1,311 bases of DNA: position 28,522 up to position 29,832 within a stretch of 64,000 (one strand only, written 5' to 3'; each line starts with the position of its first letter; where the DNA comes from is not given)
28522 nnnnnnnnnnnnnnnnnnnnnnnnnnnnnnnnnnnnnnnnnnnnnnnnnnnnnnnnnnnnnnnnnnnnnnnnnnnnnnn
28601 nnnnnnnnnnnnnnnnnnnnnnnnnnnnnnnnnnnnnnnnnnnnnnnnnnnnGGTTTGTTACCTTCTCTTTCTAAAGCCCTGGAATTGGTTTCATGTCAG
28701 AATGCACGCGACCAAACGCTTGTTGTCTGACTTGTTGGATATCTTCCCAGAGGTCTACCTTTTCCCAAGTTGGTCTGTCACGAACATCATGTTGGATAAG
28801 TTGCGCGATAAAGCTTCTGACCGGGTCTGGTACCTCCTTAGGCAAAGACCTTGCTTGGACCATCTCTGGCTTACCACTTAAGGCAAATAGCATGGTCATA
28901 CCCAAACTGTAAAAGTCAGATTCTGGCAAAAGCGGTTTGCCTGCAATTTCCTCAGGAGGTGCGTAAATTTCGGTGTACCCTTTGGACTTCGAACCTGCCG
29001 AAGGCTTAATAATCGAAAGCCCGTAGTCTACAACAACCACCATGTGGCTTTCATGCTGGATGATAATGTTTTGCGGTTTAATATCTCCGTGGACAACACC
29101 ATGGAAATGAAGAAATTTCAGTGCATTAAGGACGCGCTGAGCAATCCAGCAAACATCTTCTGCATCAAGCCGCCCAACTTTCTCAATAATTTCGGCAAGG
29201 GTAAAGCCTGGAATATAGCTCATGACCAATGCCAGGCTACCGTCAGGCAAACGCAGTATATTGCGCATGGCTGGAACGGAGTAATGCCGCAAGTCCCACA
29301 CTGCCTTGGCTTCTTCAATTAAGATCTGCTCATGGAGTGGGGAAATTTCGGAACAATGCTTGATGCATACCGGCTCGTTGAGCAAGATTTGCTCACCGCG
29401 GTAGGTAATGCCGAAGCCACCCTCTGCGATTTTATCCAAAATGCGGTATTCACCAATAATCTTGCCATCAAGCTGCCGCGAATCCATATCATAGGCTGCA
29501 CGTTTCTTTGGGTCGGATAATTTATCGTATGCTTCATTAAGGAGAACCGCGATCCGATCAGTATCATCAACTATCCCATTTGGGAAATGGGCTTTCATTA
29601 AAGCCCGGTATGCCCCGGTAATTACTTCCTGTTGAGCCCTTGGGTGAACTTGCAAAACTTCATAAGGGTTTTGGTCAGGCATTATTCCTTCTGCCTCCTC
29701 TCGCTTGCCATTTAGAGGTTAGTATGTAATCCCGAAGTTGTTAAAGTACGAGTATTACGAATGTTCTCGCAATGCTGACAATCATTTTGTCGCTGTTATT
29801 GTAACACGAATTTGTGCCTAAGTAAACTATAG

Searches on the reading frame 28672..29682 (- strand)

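Call 62: search_protein_families(library=pfam, proteins=[window:28672-29682:-], max_evalue=0.0001)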
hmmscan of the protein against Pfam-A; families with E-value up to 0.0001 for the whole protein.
window:28672-29682:- (336 aa): 3 families
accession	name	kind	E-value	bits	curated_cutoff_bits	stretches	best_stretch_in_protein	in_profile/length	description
PF00069.31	Pkinase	-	1.2e-32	113.8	31.7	1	79-308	1-256/263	Protein kinase domain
PF07714.23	PK_Tyr_Ser-Thr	-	6.7e-19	68.6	23.1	1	81-265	3-195/258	Protein tyrosine and serine/threonine kinase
PF00226.36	DnaJ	-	3.4e-11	43.5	27.8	1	5-65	1-63/63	DnaJ domain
